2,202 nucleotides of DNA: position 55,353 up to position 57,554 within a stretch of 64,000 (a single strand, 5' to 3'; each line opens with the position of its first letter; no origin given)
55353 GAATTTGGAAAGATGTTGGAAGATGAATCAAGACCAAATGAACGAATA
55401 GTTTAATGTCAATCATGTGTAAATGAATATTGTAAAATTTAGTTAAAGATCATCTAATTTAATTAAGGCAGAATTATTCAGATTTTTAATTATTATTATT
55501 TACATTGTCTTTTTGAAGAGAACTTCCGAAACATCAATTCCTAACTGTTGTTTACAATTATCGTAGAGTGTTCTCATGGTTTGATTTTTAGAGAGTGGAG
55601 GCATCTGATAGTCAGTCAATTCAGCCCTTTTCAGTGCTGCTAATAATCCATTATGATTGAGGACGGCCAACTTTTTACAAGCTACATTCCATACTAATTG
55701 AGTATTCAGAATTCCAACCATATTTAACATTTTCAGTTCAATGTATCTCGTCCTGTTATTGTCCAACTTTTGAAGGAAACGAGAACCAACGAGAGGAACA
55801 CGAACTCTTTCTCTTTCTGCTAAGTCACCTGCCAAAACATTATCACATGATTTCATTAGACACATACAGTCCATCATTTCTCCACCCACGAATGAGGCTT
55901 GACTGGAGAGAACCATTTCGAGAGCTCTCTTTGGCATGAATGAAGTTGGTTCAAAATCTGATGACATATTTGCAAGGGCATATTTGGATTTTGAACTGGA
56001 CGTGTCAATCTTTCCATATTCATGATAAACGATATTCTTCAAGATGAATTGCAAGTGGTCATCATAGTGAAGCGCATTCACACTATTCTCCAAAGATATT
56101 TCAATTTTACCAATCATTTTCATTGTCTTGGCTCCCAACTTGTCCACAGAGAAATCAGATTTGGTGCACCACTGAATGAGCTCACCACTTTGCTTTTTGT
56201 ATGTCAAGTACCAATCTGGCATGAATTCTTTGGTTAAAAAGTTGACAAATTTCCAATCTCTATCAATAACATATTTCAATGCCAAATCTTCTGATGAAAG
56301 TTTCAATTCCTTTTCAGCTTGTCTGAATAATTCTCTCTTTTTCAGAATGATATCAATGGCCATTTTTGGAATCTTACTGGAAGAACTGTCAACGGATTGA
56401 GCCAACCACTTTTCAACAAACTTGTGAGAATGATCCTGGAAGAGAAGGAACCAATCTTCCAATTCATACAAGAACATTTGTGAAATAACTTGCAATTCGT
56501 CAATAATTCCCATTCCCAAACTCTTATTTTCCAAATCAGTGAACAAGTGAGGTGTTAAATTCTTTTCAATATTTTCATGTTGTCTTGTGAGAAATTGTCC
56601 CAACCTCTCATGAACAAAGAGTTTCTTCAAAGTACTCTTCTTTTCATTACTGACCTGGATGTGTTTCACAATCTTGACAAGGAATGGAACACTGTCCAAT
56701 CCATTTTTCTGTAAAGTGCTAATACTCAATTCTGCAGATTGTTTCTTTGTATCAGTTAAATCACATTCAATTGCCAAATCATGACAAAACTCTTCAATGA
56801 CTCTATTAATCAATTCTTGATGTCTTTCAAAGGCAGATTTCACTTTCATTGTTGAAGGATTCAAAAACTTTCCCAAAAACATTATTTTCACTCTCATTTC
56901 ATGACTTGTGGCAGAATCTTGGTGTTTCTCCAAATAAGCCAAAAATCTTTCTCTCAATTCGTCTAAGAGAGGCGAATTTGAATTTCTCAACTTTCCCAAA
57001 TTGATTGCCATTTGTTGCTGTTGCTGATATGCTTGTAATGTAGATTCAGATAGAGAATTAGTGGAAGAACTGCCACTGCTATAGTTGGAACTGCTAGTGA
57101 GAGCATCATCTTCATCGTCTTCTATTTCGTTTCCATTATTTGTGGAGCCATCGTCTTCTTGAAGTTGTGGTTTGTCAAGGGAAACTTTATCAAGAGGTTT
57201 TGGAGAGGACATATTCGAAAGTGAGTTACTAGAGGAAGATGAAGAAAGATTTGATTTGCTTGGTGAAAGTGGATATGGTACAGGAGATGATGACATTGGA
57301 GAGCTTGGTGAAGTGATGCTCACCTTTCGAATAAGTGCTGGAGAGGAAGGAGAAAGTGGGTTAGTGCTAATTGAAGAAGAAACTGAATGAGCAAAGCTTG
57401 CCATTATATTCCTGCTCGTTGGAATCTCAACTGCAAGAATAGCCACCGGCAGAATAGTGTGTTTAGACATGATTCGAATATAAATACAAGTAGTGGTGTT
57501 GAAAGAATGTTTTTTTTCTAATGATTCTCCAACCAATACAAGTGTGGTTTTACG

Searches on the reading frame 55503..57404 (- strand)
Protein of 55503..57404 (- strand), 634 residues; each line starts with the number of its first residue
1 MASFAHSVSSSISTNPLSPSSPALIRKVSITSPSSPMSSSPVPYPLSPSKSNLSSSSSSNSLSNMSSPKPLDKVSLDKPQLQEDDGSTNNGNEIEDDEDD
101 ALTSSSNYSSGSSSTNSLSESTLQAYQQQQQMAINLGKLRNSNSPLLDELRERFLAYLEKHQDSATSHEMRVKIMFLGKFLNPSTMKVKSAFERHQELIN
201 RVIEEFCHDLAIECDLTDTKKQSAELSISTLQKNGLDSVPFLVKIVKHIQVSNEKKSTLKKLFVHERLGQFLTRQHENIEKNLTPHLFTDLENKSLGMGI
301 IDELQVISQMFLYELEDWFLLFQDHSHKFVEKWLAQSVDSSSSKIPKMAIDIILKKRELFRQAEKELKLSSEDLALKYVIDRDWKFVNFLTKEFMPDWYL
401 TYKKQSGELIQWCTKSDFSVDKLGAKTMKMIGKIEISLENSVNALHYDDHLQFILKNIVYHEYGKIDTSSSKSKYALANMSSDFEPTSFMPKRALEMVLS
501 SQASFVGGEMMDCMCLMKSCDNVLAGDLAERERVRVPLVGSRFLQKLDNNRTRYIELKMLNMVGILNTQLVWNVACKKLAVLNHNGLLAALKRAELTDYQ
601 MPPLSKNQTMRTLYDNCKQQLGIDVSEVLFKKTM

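Call 5: search_protein_families(library=pfam, proteins=[window:55503-57404:-], max_evalue=1)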
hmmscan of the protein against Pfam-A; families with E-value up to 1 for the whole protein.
seq(634 aa): 0 families

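Call 8: find_homologous_proteins(query=window:55503-57404:-, max_evalue=0.001)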
Query seq(634 aa) (634 aa): 1 proteins with E <= 0.001 among 8000 candidates.
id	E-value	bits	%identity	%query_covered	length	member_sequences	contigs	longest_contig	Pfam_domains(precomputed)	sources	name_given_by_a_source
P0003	0.0e+0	1394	100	100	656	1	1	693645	-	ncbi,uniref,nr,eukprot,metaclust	ncbi:hypothetical protein NAEGRDRAFT_57038 [Naegleria gruberi]|uniref:Uncharacterized protein n=1 Ta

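Call 18: find_encoding_contigs(protein=P0003, flank=3000, max_places=6)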
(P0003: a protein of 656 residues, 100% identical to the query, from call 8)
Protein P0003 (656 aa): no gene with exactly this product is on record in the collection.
